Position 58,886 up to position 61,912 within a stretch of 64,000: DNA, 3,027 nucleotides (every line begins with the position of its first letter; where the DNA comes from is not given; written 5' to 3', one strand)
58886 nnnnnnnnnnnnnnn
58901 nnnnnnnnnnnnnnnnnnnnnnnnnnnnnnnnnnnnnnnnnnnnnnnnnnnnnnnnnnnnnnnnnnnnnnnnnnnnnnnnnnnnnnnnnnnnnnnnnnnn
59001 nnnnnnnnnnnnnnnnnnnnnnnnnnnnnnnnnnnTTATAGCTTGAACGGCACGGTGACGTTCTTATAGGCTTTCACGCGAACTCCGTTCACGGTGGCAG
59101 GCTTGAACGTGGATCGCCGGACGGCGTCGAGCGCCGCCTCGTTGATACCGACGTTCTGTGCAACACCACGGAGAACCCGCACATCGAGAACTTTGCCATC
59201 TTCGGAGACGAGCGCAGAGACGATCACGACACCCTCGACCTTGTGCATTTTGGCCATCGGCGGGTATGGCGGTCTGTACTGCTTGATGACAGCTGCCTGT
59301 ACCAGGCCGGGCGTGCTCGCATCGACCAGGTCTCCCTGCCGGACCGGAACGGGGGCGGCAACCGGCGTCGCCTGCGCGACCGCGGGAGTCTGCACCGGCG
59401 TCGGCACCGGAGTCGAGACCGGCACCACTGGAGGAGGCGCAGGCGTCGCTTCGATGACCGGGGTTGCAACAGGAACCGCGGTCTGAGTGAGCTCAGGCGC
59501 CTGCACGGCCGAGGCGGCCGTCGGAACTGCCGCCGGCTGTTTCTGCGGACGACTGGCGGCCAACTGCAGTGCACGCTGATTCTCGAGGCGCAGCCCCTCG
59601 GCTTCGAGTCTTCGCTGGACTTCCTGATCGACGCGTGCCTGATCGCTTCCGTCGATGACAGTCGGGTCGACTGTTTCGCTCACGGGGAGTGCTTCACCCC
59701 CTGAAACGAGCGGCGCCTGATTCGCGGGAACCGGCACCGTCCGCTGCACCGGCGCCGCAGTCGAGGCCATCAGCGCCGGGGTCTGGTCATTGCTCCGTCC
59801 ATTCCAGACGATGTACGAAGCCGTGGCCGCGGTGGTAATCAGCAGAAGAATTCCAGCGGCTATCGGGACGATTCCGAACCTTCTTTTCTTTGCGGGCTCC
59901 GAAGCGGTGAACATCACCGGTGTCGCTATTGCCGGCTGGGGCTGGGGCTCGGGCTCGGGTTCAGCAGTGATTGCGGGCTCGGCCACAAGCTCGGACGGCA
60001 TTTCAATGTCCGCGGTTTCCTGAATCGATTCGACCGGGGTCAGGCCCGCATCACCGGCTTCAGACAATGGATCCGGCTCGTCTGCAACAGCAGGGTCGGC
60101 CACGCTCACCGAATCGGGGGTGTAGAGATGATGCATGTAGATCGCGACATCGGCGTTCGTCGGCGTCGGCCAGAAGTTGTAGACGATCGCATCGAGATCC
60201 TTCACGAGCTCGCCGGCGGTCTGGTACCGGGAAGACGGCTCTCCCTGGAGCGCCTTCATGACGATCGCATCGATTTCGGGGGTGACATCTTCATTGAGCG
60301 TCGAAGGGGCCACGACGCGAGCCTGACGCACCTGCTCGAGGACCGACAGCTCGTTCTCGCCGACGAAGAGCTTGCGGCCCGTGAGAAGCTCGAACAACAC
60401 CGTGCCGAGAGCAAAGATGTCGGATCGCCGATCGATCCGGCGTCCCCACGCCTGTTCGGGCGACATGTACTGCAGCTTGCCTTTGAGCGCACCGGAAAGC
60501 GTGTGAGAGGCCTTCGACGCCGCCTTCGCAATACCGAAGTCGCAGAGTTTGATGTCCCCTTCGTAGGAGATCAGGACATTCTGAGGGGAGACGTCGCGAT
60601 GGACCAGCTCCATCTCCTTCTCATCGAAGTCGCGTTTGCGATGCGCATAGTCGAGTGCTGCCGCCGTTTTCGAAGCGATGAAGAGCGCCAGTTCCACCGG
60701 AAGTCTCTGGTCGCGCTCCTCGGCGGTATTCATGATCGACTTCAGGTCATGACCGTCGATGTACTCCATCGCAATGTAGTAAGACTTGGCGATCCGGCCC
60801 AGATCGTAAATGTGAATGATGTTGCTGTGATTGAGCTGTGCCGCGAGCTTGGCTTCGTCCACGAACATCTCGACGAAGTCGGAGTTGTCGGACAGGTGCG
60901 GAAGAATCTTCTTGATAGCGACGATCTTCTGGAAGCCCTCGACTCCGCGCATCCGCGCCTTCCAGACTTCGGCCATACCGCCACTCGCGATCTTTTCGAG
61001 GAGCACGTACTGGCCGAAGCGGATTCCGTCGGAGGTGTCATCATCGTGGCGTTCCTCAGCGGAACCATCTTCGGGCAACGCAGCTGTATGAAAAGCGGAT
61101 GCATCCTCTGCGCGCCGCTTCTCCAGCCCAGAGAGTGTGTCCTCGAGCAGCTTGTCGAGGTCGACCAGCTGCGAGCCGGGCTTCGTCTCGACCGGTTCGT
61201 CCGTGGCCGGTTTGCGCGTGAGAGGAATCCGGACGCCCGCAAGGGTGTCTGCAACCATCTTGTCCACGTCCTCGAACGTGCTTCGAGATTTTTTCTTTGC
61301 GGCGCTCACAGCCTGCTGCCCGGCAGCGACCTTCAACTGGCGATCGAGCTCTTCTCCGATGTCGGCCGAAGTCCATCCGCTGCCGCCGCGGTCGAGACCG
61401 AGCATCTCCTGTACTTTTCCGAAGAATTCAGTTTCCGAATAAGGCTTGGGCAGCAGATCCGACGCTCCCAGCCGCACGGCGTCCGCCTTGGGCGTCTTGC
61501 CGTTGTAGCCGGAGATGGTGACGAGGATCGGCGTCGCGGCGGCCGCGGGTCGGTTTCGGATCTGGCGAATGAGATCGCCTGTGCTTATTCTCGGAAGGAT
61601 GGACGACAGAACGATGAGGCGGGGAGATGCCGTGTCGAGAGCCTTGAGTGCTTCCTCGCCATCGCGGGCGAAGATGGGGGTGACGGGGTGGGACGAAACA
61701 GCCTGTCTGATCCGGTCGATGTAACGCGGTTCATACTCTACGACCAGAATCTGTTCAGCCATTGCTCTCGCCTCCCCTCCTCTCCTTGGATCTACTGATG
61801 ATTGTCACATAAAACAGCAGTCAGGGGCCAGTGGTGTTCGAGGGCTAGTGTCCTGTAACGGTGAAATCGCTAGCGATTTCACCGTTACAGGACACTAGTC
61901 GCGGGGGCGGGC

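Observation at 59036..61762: Receiver - Ser/Thr kinase - TM - TonB C-terminal domain fusion protein next to an iron/B12-type ABC importer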

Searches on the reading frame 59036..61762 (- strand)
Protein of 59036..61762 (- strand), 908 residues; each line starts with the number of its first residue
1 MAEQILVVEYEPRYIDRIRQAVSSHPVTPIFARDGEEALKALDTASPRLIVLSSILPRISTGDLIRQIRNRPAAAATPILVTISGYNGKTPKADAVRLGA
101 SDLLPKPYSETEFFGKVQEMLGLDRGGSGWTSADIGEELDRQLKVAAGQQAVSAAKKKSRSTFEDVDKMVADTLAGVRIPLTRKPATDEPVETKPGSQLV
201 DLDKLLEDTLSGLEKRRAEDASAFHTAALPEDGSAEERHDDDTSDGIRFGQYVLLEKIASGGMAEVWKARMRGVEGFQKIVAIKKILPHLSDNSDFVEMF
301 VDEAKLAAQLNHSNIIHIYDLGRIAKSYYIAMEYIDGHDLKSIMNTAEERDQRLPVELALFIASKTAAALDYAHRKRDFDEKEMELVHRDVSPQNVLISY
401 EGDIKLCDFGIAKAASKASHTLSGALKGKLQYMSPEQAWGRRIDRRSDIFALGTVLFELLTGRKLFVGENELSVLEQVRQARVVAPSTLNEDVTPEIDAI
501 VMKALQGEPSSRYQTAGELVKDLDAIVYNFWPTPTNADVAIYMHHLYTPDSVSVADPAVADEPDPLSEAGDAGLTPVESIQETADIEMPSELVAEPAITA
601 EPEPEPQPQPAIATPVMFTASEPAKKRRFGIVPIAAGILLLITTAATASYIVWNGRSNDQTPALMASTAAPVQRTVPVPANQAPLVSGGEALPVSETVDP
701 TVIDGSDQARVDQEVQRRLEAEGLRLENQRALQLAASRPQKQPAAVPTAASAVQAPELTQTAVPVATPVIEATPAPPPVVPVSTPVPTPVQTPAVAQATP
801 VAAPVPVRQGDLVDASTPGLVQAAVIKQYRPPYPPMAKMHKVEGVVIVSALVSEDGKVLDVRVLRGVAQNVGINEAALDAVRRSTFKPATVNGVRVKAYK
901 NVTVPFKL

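Call 3: search_protein_families(library=pfam, proteins=[window:59036-61762:-], max_evalue=1)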
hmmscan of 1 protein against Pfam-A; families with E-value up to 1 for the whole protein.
window:59036-61762:- (908 aa): 8 families
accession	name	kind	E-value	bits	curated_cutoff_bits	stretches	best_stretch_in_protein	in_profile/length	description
PF00069.31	Pkinase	-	1e-40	140.3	31.7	1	252-514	1-253/263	Protein kinase domain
PF07714.23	PK_Tyr_Ser-Thr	-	8.7e-34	117.4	23.1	1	254-514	3-250/258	Protein tyrosine and serine/threonine kinase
PF03544.19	TonB_C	-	4.4e-14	53.1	24.6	1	830-908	2-79/79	Gram-negative bacterial TonB protein C-terminal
PF00072.30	Response_reg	-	1.5e-09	38.4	30.2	1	5-116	1-109/111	Response regulator receiver domain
PF01636.29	APH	-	0.002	18.4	23.2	0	365-410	149-195/239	Phosphotransferase enzyme family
PF03109.22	ABC1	-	0.0024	17.5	22.9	1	383-417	185-219/244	ABC1 atypical kinase-like domain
PF12330.14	Haspin_kinase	-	0.059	12.8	25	1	381-420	222-261/364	Haspin like kinase domain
PF17667.7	Pkinase_fungal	-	0.23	10.6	24.1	1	384-434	306-361/387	Fungal protein kinase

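Call 4: search_protein_families(library=ncbifam, proteins=[window:59036-61762:-], max_evalue=1)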
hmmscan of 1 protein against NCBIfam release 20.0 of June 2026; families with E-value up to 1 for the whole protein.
window:59036-61762:- (908 aa): 77 families (the best 25 are shown)
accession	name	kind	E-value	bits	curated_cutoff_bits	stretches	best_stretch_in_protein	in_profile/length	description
NF033483.0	PknB_PASTA_kin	equivalog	8.1e-85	285.9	450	1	250-601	7-308/563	Stk1 family PASTA domain-containing Ser/Thr kinase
NF052427.1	StpK7MSMEG_1200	equivalog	6.6e-50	170.2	900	1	245-522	2-264/601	serine/threonine protein kinase StpK7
NF047741.1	antiphage_MADS6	equivalog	4.8e-40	137.7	460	2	385-527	319-461/612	methylation-associated defense system protein kinase MAD6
NF009651.0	PRK13184.1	equivalog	1.5e-33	115.9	839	1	250-525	2-289/932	serine/threonine-protein kinase PknD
NF033442.0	BREX_PglW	equivalog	1e-19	69.9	990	1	247-552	201-496/1391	BREX system serine/threonine kinase PglW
NF053615.1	SerThrKinAfsKStmc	equivalog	2.5e-19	69.4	1300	1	245-510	8-256/809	protein serine/threonine kinase AfsK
NF038150.1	lanthi_synth_IV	equivalog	2.5e-19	69.1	650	1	243-525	182-455/851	class IV lanthionine synthetase LanL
TIGR03903.1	TOMM_kin_cyc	equivalog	2.9e-18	65.2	705.75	1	279-526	4-247/1267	TOMM system kinase/cyclase fusion protein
TIGR01352.1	tonB_Cterm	subfamily_domain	1.2e-13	51.2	27.1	1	832-908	2-75/76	TonB family protein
TIGR02154.1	PhoB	equivalog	9.5e-13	48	296.2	1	1-121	1-120/226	phosphate regulon transcriptional regulator PhoB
NF041866.1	EpsW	equivalog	1.7e-10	40.6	200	1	33-121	37-125/131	exopolysaccharide biosynthesis response regulator EpsW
NF007969.0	PRK10693.1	equivalog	1.9e-10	40.3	329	1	3-111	8-113/337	two-component system response regulator RssB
NF045944.1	ResRegRpaBCyano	equivalog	6.3e-09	35.5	330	1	30-121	25-112/229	response regulator transcription factor RpaB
NF038151.1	lanthi_synth_III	equivalog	1.7e-08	33.3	575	1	292-462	262-425/833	class III lanthionine synthetase LanKC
NF043056.1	T4SS_LegK1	equivalog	2.3e-08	33.1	550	1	324-459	150-283/516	Dot/Icm T4SS effector kinase LegK1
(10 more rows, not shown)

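Call 7: find_homologous_proteins(query=window:59039-61762:-, max_evalue=1e-10)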
Query window:59039-61762:- (908 aa): 7914 proteins with E <= 1e-10 among 8000 candidates; the best 120 are listed.
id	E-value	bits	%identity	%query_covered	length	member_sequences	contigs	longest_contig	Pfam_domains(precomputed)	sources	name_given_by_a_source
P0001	0.0e+0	1976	100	100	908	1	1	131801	PF07714.24,PF00069.32,PF03544.20,PF00072.31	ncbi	-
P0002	0.0e+0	1928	97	100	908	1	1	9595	PF07714.24,PF00069.32,PF03544.20,PF00072.31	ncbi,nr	ncbi:MAG TPA: TonB family protein [Thermoanaerobaculia bacterium]|nr:TonB family protein [Thermoanae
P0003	0.0e+0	1425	75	100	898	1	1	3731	PF07714.24,PF00069.32,PF03544.20,PF00072.31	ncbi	-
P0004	1.1e-297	1008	55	100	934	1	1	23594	PF07714.24,PF00069.32,PF03544.20,PF00072.31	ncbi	ncbi:MAG: TonB family protein [Acidobacteriota bacterium]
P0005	8.8e-297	1005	77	68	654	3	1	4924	PF07714.24,PF00069.32,PF00072.31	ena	-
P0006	1.7e-293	994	54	100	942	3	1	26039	PF07714.24,PF00069.32,PF03544.20,PF00072.31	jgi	jgi:TonB family protein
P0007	2.1e-270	918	51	100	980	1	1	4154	PF07714.24,PF00069.32,PF03544.20,PF00072.31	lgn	-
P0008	1.3e-269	915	52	100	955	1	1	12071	PF07714.24,PF00069.32,PF03544.20,PF00072.31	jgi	-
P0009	2.8e-268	911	51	100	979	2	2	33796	PF07714.24,PF00069.32,PF03544.20,PF00072.31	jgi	-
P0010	2.4e-267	908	63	60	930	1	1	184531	PF07714.24,PF00069.32,PF03544.20,PF00072.31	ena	-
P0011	5.9e-267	906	62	61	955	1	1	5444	PF07714.24,PF00069.32,PF03544.20,PF00072.31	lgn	-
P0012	1.6e-266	905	48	100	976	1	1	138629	PF07714.24,PF00069.32,PF03544.20,PF00072.31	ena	-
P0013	2.4e-266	904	61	61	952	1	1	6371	PF07714.24,PF00069.32,PF03544.20,PF00072.31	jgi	jgi:TonB family protein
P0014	2.6e-266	904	63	63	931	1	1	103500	PF07714.24,PF00069.32,PF03544.20,PF00072.31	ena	-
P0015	4.1e-266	904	52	100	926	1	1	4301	PF07714.24,PF00069.32,PF03544.20,PF00072.31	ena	-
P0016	5.8e-266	903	59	61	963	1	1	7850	PF07714.24,PF00069.32,PF03544.20,PF00072.31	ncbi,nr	ncbi:MAG TPA: TonB family protein [Thermoanaerobaculia bacterium]|nr:TonB family protein [Thermoanae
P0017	7.2e-266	903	55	74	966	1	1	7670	PF07714.24,PF00069.32,PF03544.20,PF00072.31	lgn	-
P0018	1.3e-265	902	62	63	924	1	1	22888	PF07714.24,PF00069.32,PF03544.20,PF00072.31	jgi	jgi:TonB family protein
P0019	2.1e-265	901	52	100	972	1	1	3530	PF07714.24,PF00069.32,PF03544.20,PF00072.31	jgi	-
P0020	2.7e-265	901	62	61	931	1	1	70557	PF07714.24,PF00069.32,PF03544.20,PF00072.31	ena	-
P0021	2.8e-265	901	51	100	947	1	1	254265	PF07714.24,PF00069.32,PF03544.20,PF00072.31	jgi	jgi:TonB family protein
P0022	2.8e-265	901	57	73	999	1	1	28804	PF07714.24,PF00069.32,PF03544.20,PF00072.31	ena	-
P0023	1.2e-264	899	52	80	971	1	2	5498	PF07714.24,PF00069.32,PF03544.20,PF00072.31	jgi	jgi:TonB family protein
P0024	2.0e-264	898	60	61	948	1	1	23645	PF07714.24,PF00069.32,PF03544.20,PF00072.31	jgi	jgi:TonB family protein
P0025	2.4e-264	898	76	36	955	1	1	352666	PF07714.24,PF00069.32,PF03544.20,PF00072.31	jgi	jgi:TonB family protein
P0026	2.5e-264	898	61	61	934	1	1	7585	PF07714.24,PF00069.32,PF03544.20,PF00072.31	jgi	jgi:TonB family protein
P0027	3.8e-264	897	52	100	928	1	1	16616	PF07714.24,PF00069.32,PF03544.20,PF00072.31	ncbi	ncbi:MAG TPA: TonB family protein [Thermoanaerobaculia bacterium]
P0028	5.4e-264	897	62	61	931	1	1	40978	PF07714.24,PF00069.32,PF03544.20,PF00072.31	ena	-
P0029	1.4e-263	895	61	61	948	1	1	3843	PF07714.24,PF00069.32,PF03544.20,PF00072.31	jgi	jgi:TonB family protein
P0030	1.7e-263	895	61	61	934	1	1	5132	PF07714.24,PF00069.32,PF03544.20,PF00072.31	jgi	jgi:TonB family protein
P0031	3.8e-263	894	54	73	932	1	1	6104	PF07714.24,PF00069.32,PF03544.20,PF00072.31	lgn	-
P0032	3.9e-263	894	51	100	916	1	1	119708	PF07714.24,PF00069.32,PF03544.20,PF00072.31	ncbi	-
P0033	8.3e-263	893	62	61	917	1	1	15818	PF07714.24,PF00069.32,PF03544.20,PF00072.31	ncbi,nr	ncbi:MAG TPA: TonB family protein [Thermoanaerobaculia bacterium]|nr:TonB family protein [Thermoanae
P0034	1.1e-262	892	53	80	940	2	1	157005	PF07714.24,PF00069.32,PF03544.20,PF00072.31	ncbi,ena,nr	ncbi:MAG TPA: TonB family protein [Thermoanaerobaculia bacterium]|nr:TonB family protein [Thermoanae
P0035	1.3e-262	892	63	61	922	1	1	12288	PF07714.24,PF00069.32,PF03544.20,PF00072.31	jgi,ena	-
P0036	4.1e-262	890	59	60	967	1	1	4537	PF07714.24,PF00069.32,PF03544.20,PF00072.31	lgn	-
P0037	5.6e-262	890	59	62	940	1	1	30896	PF07714.24,PF00069.32,PF03544.20,PF00072.31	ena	-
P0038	7.7e-262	890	78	34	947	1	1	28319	PF07714.24,PF00069.32,PF03544.20,PF00072.31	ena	-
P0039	7.7e-262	890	51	100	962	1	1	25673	PF07714.24,PF00069.32,PF03544.20,PF00072.31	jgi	jgi:TonB family protein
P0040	9.7e-262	889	61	61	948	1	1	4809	PF07714.24,PF00069.32,PF03544.20,PF00072.31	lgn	-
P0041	1.1e-261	889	79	34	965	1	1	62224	PF07714.24,PF00069.32,PF03544.20,PF00072.31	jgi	jgi:TonB family protein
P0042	1.7e-261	888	61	60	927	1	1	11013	PF07714.24,PF00069.32,PF03544.20,PF00072.31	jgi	jgi:TonB family protein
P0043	1.8e-261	888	61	61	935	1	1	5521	PF07714.24,PF00069.32,PF03544.20,PF00072.31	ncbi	-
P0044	2.4e-261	888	62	61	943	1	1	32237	PF07714.24,PF00069.32,PF03544.20,PF00072.31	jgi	jgi:TonB family protein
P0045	3.0e-261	888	63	61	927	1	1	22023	PF07714.24,PF00069.32,PF03544.20,PF00072.31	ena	-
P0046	3.2e-261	887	51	100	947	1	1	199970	PF07714.24,PF00069.32,PF03544.20,PF00072.31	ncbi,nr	ncbi:MAG TPA: TonB family protein [Thermoanaerobaculia bacterium]|nr:TonB family protein [Thermoanae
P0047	3.3e-261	887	54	80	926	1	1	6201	PF07714.24,PF00069.32,PF03544.20,PF00072.31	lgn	-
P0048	4.1e-261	887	60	61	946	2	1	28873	PF07714.24,PF00069.32,PF03544.20,PF00072.31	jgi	jgi:TonB family protein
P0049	4.4e-261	887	53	80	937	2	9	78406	PF07714.24,PF00069.32,PF03544.20,PF00072.31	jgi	jgi:TonB family protein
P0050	5.1e-261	887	60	61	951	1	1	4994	PF07714.24,PF00069.32,PF03544.20,PF00072.31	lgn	-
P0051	6.0e-261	887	57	73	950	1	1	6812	PF07714.24,PF00069.32,PF03544.20,PF00072.31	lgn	-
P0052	7.3e-261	886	60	61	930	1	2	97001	PF07714.24,PF00069.32,PF03544.20,PF00072.31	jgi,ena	-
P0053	7.7e-261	886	60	61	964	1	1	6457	PF07714.24,PF00069.32,PF03544.20,PF00072.31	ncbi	-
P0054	8.3e-261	886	61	62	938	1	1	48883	PF07714.24,PF00069.32,PF03544.20,PF00072.31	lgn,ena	-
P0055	8.5e-261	886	59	62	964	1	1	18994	PF07714.24,PF00069.32,PF03544.20,PF00072.31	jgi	jgi:TonB family protein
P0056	9.2e-261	886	51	100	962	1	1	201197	PF07714.24,PF00069.32,PF03544.20,PF00072.31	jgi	-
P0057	1.3e-260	885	62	61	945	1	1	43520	PF07714.24,PF00069.32,PF03544.20,PF00072.31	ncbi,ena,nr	ncbi:MAG TPA: TonB family protein [Thermoanaerobaculia bacterium]|nr:TonB family protein [Thermoanae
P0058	1.4e-260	885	60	61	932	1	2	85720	PF07714.24,PF00069.32,PF03544.20,PF00072.31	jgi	jgi:TonB family protein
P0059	1.7e-260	885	60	61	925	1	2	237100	PF07714.24,PF00069.32,PF03544.20,PF00072.31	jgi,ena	-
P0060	3.2e-260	884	61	63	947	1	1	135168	PF07714.24,PF00069.32,PF03544.20,PF00072.31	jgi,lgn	jgi:TonB family protein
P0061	3.6e-260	884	61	61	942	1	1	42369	PF07714.24,PF00069.32,PF03544.20,PF00072.31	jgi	jgi:TonB family protein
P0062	4.2e-260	884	62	61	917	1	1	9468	PF07714.24,PF00069.32,PF03544.20,PF00072.31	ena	-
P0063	4.5e-260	884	50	100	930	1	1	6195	PF07714.24,PF00069.32,PF03544.20,PF00072.31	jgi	jgi:TonB family protein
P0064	4.6e-260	884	53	74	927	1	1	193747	PF07714.24,PF00069.32,PF03544.20,PF00072.31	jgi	jgi:TonB family protein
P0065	5.0e-260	884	54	80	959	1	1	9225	PF07714.24,PF00069.32,PF03544.20,PF00072.31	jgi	jgi:TonB family protein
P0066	5.2e-260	883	72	38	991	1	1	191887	PF07714.24,PF00069.32,PF03544.20,PF00072.31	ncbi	ncbi:MAG TPA: TonB family protein [Thermoanaerobaculia bacterium]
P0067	5.5e-260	883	62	61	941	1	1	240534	PF07714.24,PF00069.32,PF03544.20,PF00072.31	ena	-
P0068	6.9e-260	883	58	61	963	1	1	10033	PF07714.24,PF00069.32,PF03544.20,PF00072.31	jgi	jgi:TonB family protein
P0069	7.3e-260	883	52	100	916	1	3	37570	PF07714.24,PF00069.32,PF03544.20,PF00072.31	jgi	jgi:TonB family protein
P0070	8.8e-260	883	50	100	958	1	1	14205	PF07714.24,PF00069.32,PF03544.20,PF00072.31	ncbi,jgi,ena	ncbi:MAG TPA: TonB family protein [Thermoanaerobaculia bacterium]|jgi:TonB family protein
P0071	1.1e-259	882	59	61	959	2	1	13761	PF07714.24,PF00069.32,PF03544.20,PF00072.31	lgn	-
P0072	2.4e-259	881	51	100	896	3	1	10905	PF07714.24,PF00069.32,PF03544.20,PF00072.31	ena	-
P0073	2.7e-259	881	60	61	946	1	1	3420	PF07714.24,PF00069.32,PF03544.20,PF00072.31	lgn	-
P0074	3.6e-259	881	55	80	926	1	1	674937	PF07714.24,PF00069.32,PF03544.20,PF00072.31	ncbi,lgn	ncbi:MAG: TonB family protein [Acidobacteriota bacterium]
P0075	5.8e-259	880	62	60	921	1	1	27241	PF07714.24,PF00069.32,PF03544.20,PF00072.31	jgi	jgi:TonB family protein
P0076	6.0e-259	880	61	62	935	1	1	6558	PF07714.24,PF00069.32,PF03544.20,PF00072.31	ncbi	-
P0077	6.4e-259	880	51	100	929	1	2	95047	PF07714.24,PF00069.32,PF03544.20,PF00072.31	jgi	jgi:TonB family protein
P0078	6.6e-259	880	52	80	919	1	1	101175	PF07714.24,PF00069.32,PF03544.20,PF00072.31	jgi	jgi:TonB family protein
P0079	7.3e-259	880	57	61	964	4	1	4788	PF07714.24,PF00069.32,PF03544.20,PF00072.31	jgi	-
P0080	8.3e-259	879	63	60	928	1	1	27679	PF07714.24,PF00069.32,PF03544.20,PF00072.31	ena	-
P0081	8.6e-259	879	52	80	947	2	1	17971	PF07714.24,PF00069.32,PF03544.20,PF00072.31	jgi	jgi:TonB family protein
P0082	1.1e-258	879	59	62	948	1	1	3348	PF07714.24,PF00069.32,PF03544.20,PF00072.31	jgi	jgi:TonB family protein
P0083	1.3e-258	879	76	36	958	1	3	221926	PF07714.24,PF00069.32,PF03544.20,PF00072.31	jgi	jgi:TonB family protein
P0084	1.6e-258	879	54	74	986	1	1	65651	PF07714.24,PF00069.32,PF03544.20,PF00072.31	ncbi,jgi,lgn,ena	ncbi:MAG TPA: TonB family protein [Thermoanaerobaculia bacterium]|jgi:TonB family protein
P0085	1.6e-258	879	59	61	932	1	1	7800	PF07714.24,PF00069.32,PF03544.20,PF00072.31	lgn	-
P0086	1.6e-258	879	61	62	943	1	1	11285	PF07714.24,PF00069.32,PF03544.20,PF00072.31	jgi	jgi:TonB family protein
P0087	1.8e-258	878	59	62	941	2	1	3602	PF07714.24,PF00069.32,PF03544.20,PF00072.31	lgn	-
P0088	1.9e-258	878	50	100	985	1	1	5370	PF07714.24,PF00069.32,PF03544.20,PF00072.31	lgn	-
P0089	2.4e-258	878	50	100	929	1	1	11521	PF07714.24,PF00069.32,PF03544.20,PF00072.31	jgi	-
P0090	2.4e-258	878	50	100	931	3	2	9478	PF07714.24,PF00069.32,PF03544.20,PF00072.31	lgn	-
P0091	2.6e-258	878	60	61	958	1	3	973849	PF07714.24,PF00069.32,PF03544.20,PF00072.31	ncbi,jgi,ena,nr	ncbi:MAG: TonB family protein [Acidobacteria bacterium]|nr:TonB family protein [Acidobacteriota bact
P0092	3.0e-258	878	61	63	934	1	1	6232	PF07714.24,PF00069.32,PF03544.20,PF00072.31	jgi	jgi:TonB family protein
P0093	3.0e-258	878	62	61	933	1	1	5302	PF07714.24,PF00069.32,PF03544.20,PF00072.31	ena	-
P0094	3.7e-258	877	57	62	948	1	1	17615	PF07714.24,PF00069.32,PF03544.20,PF00072.31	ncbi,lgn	ncbi:MAG: TonB family protein [Acidobacteriota bacterium]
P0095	4.2e-258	877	58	61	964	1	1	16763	PF07714.24,PF00069.32,PF03544.20,PF00072.31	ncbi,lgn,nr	ncbi:MAG: TonB family protein [Acidobacteriota bacterium]|nr:TonB family protein [Acidobacteriota ba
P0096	4.5e-258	877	51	100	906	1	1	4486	PF07714.24,PF00069.32,PF03544.20,PF00072.31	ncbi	-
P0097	7.1e-258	876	77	35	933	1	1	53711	PF07714.24,PF00069.32,PF03544.20,PF00072.31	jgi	jgi:TonB family protein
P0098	7.4e-258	876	54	74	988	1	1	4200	PF07714.24,PF00069.32,PF03544.20,PF00072.31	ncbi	-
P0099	8.3e-258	876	49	100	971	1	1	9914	PF07714.24,PF00069.32,PF03544.20,PF00072.31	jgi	jgi:TonB family protein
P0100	8.4e-258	876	51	100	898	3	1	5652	PF07714.24,PF00069.32,PF03544.20,PF00072.31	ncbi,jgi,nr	ncbi:MAG TPA: TonB family protein [Thermoanaerobaculia bacterium]|jgi:TonB family protein|nr:TonB fa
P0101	9.4e-258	876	50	100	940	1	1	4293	PF07714.24,PF00069.32,PF03544.20,PF00072.31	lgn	-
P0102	9.8e-258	876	52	80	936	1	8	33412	PF07714.24,PF00069.32,PF03544.20,PF00072.31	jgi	jgi:TonB family protein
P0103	1.1e-257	876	48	100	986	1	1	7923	PF07714.24,PF00069.32,PF03544.20,PF00072.31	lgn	-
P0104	1.6e-257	875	59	60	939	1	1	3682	PF07714.24,PF00069.32,PF03544.20,PF00072.31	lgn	-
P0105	1.8e-257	875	61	61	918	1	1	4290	PF07714.24,PF00069.32,PF03544.20,PF00072.31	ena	-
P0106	2.4e-257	875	51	73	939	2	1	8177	PF07714.24,PF00069.32,PF03544.20,PF00072.31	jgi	jgi:TonB family protein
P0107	2.4e-257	875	51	100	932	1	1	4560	PF07714.24,PF00069.32,PF03544.20,PF00072.31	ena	-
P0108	2.5e-257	875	61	60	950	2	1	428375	PF07714.24,PF00069.32,PF03544.20,PF00072.31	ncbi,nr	ncbi:MAG TPA: TonB family protein [Thermoanaerobaculia bacterium]|nr:TonB family protein [Thermoanae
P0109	2.7e-257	874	57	63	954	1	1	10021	PF07714.24,PF00069.32,PF03544.20,PF00072.31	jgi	jgi:TonB family protein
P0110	2.8e-257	874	51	100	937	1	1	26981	PF07714.24,PF00069.32,PF03544.20,PF00072.31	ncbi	ncbi:MAG TPA: TonB family protein [Thermoanaerobaculia bacterium]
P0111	2.9e-257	874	62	60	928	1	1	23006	PF07714.24,PF00069.32,PF03544.20,PF00072.31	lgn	-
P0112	3.1e-257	874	49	100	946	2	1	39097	PF07714.24,PF00069.32,PF03544.20,PF00072.31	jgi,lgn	jgi:TonB family protein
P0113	3.1e-257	874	60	63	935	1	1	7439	PF07714.24,PF00069.32,PF03544.20,PF00072.31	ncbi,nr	ncbi:MAG: eukaryotic-like serine/threonine-protein kinase [Acidobacteriota bacterium]|nr:eukaryotic-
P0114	4.7e-257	874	60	62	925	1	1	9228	PF07714.24,PF00069.32,PF03544.20,PF00072.31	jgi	jgi:TonB family protein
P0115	6.9e-257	873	61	60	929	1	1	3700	PF07714.24,PF00069.32,PF03544.20,PF00072.31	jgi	jgi:TonB family protein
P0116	1.0e-256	873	62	62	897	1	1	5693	PF07714.24,PF00069.32,PF03544.20,PF00072.31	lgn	-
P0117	1.2e-256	872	61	61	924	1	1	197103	PF07714.24,PF00069.32,PF03544.20,PF00072.31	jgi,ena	-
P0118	1.3e-256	872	50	100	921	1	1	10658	PF07714.24,PF00069.32,PF03544.20,PF00072.31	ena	-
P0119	1.7e-256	872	77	34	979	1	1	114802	PF07714.24,PF00069.32,PF03544.20,PF00072.31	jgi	jgi:TonB family protein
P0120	1.7e-256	872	50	81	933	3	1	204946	PF07714.24,PF00069.32,PF03544.20,PF00072.31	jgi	jgi:TonB family protein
